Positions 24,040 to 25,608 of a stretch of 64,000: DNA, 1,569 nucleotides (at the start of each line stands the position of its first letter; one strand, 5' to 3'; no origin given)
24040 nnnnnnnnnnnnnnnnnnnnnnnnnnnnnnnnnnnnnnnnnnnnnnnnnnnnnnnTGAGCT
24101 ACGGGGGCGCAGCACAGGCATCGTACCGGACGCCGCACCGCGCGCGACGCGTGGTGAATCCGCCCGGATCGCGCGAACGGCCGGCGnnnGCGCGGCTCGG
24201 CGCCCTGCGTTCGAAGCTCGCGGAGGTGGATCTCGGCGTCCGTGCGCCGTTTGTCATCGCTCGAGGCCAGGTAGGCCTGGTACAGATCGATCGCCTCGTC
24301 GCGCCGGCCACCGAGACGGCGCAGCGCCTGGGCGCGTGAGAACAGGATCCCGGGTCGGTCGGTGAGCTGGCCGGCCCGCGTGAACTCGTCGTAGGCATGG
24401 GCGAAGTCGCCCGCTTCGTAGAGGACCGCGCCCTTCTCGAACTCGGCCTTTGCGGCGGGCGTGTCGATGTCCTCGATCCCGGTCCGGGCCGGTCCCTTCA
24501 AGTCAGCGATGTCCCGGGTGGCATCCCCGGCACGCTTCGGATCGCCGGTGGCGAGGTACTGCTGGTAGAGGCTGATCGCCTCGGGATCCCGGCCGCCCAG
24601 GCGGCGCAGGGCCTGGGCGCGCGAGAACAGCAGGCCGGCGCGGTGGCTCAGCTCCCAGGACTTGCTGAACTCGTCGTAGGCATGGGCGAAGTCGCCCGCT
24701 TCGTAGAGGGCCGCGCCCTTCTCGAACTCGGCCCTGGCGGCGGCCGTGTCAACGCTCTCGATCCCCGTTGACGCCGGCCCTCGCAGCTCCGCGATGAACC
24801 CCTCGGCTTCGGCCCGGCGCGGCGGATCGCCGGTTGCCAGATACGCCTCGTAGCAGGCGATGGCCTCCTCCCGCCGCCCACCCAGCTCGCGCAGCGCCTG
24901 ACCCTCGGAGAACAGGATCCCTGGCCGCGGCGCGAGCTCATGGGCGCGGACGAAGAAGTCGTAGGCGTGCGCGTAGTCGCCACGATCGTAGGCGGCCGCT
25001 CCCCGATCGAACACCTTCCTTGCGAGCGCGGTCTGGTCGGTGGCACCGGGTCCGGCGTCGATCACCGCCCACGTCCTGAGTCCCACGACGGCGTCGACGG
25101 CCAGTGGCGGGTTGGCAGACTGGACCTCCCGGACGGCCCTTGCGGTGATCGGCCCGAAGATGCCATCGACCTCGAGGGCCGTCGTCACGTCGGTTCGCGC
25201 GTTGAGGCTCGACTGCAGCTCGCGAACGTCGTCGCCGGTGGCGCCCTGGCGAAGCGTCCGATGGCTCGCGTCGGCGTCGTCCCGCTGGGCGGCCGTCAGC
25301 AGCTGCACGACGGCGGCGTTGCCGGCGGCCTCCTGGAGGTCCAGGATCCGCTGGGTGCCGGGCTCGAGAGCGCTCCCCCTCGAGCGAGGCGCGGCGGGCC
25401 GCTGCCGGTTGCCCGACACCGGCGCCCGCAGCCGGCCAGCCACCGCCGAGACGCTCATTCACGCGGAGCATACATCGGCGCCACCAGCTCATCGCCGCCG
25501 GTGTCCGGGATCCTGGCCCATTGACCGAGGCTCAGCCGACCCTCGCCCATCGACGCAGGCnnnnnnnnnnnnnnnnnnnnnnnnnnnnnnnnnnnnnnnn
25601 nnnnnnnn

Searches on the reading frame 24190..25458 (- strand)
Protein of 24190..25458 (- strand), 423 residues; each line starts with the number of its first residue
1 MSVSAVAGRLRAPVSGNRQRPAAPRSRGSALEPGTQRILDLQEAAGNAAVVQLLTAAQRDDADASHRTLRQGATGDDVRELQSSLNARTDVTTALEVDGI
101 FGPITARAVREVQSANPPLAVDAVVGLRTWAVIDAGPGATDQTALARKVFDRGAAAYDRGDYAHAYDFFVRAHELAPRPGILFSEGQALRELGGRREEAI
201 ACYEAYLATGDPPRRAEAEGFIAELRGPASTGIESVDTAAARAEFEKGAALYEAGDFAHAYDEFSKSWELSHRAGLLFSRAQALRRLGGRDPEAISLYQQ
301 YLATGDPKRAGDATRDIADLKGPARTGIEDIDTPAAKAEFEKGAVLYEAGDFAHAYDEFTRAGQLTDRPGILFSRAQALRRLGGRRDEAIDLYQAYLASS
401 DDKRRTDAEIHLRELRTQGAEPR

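Call 14: search_protein_families(library=pfam, proteins=[window:24190-25458:-], max_evalue=0.001)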
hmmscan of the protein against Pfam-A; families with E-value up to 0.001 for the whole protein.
window:24190-25458:- (423 aa): 5 families
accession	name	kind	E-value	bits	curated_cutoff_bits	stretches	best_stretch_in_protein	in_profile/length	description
PF01471.23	PG_binding_1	-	1.6e-09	38.3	23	1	74-132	1-56/57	Putative peptidoglycan binding domain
PF12895.13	ANAPC3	-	1e-07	32.5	27.2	0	335-394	22-80/82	Anaphase-promoting complex, cyclosome, subunit 3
PF07719.23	TPR_2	-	1.7e-07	31.2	27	0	150-178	5-33/34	Tetratricopeptide repeat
PF13176.12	TPR_7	-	5.3e-06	26.6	27.9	0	282-309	7-35/36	Tetratricopeptide repeat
PF00515.34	TPR_1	-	0.00023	21.3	27.8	0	152-178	7-33/34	Tetratricopeptide repeat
